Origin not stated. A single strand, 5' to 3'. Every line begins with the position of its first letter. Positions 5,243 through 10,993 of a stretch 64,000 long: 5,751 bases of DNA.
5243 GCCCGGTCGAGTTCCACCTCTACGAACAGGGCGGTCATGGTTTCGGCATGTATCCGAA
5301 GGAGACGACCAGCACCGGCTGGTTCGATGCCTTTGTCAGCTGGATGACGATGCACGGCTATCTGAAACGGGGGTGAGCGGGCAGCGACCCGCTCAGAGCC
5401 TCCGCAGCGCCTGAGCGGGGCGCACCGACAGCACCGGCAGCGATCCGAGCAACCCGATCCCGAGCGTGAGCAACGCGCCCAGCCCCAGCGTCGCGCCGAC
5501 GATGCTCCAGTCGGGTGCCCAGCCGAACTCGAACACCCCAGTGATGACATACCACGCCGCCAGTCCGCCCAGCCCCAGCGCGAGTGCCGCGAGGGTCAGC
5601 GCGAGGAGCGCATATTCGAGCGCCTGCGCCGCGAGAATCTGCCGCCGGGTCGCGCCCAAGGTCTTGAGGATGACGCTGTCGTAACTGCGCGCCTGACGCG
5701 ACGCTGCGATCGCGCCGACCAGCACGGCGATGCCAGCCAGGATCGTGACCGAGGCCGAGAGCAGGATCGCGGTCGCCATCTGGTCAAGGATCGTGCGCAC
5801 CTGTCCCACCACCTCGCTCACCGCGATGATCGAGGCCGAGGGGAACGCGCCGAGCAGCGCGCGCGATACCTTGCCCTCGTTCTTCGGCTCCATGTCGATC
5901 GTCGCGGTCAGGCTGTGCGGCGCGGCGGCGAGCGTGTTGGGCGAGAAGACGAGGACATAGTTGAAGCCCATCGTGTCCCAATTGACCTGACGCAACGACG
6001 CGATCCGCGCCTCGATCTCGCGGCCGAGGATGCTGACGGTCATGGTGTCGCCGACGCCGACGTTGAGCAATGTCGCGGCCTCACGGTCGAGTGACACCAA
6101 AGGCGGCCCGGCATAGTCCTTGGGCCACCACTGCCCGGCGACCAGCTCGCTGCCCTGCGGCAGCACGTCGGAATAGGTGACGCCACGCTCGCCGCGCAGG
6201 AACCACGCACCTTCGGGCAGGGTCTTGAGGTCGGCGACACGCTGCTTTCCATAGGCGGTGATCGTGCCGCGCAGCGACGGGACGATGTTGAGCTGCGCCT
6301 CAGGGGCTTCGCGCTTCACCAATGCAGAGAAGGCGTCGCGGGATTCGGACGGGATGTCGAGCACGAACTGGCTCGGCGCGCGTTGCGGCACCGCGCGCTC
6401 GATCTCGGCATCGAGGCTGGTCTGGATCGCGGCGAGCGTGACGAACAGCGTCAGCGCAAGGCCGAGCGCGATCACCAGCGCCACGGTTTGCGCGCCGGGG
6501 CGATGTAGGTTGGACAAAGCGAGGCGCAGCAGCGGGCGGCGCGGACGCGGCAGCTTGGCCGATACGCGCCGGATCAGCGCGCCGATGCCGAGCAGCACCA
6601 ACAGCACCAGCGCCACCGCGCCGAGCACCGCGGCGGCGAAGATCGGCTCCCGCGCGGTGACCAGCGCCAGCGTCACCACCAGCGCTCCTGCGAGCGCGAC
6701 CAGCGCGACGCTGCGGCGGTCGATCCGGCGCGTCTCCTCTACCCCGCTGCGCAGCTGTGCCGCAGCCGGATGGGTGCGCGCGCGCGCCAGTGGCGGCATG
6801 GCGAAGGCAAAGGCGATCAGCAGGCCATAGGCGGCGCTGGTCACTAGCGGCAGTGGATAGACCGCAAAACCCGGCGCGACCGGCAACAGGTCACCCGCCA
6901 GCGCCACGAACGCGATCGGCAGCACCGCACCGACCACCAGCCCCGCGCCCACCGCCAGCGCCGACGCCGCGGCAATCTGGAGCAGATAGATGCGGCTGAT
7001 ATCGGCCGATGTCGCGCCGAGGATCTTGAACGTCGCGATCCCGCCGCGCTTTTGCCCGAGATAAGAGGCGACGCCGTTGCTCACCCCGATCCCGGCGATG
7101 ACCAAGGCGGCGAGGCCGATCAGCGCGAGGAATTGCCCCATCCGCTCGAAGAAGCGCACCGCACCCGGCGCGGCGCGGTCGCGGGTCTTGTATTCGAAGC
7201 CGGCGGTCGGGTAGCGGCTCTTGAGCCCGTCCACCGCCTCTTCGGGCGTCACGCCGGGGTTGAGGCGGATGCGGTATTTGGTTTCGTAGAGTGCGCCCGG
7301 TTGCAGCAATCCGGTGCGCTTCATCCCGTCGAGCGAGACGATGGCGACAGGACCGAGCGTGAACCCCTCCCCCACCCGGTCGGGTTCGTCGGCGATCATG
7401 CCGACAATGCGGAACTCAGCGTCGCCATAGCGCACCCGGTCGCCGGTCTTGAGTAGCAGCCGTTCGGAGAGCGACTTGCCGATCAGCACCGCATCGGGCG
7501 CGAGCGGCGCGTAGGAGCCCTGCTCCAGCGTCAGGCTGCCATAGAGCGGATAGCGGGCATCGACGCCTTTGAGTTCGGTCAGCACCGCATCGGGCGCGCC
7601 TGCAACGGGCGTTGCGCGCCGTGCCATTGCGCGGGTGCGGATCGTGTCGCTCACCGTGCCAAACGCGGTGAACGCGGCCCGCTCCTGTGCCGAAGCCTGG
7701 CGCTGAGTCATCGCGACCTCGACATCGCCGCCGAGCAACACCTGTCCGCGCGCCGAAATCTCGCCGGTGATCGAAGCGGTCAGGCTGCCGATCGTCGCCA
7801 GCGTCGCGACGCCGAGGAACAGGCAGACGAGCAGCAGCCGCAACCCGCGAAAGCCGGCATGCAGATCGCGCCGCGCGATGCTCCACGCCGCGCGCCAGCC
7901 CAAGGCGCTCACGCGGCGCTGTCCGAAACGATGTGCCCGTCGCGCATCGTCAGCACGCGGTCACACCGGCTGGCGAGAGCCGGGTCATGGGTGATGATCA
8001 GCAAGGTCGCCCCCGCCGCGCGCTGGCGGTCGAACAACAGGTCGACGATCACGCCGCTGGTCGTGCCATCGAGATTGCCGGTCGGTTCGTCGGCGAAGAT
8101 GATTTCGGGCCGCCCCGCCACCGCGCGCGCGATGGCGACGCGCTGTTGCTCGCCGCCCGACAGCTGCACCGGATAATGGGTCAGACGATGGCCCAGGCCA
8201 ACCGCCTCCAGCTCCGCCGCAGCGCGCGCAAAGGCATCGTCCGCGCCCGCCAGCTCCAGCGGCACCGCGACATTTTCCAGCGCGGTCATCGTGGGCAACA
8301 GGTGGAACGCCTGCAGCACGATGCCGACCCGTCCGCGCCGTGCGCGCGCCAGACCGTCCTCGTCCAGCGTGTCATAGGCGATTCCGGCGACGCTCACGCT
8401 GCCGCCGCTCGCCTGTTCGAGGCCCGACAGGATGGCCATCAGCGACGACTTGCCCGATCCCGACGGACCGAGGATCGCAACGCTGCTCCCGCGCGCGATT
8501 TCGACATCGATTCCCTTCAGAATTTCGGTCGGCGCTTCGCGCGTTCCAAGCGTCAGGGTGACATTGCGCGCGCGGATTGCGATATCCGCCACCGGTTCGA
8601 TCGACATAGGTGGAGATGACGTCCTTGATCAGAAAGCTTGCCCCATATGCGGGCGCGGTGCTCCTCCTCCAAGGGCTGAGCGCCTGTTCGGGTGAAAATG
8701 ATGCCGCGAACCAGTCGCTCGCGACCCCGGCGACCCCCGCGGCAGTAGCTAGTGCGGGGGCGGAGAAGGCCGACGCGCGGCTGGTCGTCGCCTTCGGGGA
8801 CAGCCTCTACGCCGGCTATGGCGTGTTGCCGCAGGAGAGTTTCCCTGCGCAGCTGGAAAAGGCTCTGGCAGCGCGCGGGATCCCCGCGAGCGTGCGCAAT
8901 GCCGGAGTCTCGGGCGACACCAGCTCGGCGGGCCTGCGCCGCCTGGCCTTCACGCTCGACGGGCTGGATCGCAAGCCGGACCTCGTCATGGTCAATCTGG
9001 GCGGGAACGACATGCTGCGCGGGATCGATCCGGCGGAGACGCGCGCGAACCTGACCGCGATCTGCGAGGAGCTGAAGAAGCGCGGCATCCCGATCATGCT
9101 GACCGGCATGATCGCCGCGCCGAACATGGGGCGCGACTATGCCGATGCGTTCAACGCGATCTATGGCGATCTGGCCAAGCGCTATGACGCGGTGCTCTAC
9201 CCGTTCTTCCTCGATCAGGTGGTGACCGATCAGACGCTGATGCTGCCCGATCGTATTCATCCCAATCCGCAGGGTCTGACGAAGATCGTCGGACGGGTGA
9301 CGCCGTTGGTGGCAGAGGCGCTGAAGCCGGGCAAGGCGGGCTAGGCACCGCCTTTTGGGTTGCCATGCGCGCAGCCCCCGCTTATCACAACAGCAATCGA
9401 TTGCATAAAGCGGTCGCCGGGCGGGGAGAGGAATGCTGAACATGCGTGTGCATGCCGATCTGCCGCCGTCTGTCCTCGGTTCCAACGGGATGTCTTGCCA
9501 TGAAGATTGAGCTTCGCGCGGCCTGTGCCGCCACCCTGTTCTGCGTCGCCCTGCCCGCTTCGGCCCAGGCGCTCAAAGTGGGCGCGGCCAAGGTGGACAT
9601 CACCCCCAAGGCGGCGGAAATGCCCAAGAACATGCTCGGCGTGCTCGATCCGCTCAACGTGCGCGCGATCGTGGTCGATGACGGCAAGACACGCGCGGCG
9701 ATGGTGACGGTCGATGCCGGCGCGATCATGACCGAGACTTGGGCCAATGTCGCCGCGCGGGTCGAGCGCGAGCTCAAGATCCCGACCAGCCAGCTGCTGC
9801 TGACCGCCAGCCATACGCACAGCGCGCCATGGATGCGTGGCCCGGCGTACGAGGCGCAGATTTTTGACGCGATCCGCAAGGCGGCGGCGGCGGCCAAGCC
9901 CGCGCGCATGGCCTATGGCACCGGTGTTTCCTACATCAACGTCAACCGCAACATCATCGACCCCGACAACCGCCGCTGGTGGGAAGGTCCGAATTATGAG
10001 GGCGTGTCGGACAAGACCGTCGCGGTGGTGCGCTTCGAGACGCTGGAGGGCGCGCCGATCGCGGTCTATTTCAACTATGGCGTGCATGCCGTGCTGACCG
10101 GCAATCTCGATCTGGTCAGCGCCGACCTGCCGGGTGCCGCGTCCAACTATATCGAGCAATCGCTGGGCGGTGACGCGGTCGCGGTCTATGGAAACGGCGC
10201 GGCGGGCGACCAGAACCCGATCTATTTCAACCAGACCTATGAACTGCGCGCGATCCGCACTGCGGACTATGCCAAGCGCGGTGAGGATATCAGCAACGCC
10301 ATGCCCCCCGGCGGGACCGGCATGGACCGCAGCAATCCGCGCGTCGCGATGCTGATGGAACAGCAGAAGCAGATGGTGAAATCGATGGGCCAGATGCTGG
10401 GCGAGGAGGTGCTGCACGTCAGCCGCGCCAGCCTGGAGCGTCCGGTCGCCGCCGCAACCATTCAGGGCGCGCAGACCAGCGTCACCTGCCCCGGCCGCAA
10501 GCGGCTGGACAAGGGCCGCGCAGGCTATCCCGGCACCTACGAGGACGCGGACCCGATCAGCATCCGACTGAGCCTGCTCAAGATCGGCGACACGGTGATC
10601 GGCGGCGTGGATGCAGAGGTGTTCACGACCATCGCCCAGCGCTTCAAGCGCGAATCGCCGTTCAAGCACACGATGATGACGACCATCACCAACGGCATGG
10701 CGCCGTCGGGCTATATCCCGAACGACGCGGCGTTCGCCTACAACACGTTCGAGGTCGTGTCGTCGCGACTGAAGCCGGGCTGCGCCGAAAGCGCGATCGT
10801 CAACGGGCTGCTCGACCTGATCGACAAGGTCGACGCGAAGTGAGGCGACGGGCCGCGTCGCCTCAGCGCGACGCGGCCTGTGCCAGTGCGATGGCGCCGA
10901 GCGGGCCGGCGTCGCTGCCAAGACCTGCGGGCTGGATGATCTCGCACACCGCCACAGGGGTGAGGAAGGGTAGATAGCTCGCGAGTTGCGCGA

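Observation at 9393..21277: Five intergenic copies of a 12-bp palindrome define a LacI-type regulon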

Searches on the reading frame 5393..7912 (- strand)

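Call 6: search_protein_families(library=pfam, proteins=[window:5393-7912:-])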
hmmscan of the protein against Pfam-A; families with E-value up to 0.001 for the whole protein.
window:5393-7912:- (839 aa): 2 families
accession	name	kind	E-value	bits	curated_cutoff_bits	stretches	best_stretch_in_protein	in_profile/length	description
PF02687.27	FtsX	-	6.7e-16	58.9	25.5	2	720-828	4-116/120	FtsX-like permease C-terminal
PF12704.14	MacB_PCD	-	1e-12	49.3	27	1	28-231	5-205/207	MacB-like periplasmic core domain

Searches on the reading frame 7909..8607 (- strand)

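Call 6: search_protein_families(library=pfam, proteins=[window:7909-8607:-])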
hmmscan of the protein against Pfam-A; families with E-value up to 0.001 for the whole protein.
window:7909-8607:- (232 aa): 5 families
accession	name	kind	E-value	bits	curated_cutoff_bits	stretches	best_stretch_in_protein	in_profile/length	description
PF00005.33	ABC_tran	-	9.4e-31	107.7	25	1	30-176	1-136/137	ABC transporter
PF02463.25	SMC_N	-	2.8e-05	24.1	40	0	42-222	26-212/220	RecF/RecN/SMC N terminal domain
PF13304.12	AAA_21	-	0.00017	22.2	27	0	44-81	3-43/304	AAA domain, putative AbiEii toxin, Type IV TA system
PF13555.12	AAA_29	-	0.00052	20.2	27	0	34-59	16-42/61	P-loop containing region of AAA domain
PF13191.12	AAA_16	-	0.00096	20.1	32.6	0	36-131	20-103/167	AAA ATPase domain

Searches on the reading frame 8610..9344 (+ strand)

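Call 5: search_protein_families(library=pfam, proteins=[window:8610-9344:+])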
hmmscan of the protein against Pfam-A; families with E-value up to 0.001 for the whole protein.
window:8610-9344:+ (244 aa): 3 families
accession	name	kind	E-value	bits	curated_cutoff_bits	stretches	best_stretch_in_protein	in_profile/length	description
PF13472.12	Lipase_GDSL_2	-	1.5e-31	110.7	32.9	1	61-222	1-175/178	GDSL-like Lipase/Acylhydrolase family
PF00657.28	Lipase_GDSL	-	1.6e-19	71.3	23.6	1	59-226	1-204/208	GDSL-like Lipase/Acylhydrolase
PF25182.1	NonGDSL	-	7.8e-09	35.6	80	1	40-165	12-137/220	Non-GDSL lipase-like family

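Call 10: search_protein_families(library=ncbifam, proteins=[window:8610-9344:+], max_evalue=0.00001)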
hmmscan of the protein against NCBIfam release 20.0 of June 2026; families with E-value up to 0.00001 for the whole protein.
window:8610-9344:+ (244 aa): 2 families
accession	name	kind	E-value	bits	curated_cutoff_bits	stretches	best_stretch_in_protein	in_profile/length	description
NF007819.1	PRK10528.1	equivalog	2.2e-35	122.3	270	1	47-222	21-192/210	multifunctional acyl-CoA thioesterase I/protease I/lysophospholipase L1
NF042968.1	AcxylEst_AxeA1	equivalog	3.4e-08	32.3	700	1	50-227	268-456/459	acetylxylan esterase AxeA1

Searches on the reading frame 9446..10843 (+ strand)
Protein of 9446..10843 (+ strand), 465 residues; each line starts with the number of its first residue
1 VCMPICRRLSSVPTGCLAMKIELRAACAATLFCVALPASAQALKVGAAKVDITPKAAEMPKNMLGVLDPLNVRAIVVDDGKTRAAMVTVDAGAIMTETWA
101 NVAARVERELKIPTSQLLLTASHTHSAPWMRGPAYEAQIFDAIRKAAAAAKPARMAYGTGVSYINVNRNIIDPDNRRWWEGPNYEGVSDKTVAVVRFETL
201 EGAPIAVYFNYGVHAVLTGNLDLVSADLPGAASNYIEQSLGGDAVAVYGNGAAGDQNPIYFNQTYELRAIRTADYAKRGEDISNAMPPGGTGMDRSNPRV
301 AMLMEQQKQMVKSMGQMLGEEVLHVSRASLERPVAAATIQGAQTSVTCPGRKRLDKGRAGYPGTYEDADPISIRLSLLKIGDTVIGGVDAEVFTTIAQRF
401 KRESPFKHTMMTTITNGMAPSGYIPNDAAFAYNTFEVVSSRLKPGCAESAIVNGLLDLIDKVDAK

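Call 5: search_protein_families(library=pfam, proteins=[window:9446-10843:+])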
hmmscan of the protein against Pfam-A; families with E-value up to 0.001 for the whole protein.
window:9446-10843:+ (465 aa): 1 family
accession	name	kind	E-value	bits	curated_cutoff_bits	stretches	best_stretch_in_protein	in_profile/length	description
PF04734.18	Ceramidase_alk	-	4.9e-15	55.6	32.1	1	45-256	3-254/509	Neutral/alkaline non-lysosomal ceramidase, N-terminal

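Call 10: search_protein_families(library=ncbifam, proteins=[window:9446-10843:+], max_evalue=0.00001)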
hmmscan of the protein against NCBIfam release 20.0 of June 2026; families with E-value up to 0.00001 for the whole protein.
window:9446-10843:+ (465 aa): 0 families

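Call 37: search_solved_structures(query=window:9446-10843:+, max_evalue=0.001)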
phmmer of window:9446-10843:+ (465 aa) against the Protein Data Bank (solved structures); distinct sequences matched with E-value up to 0.001: 0.
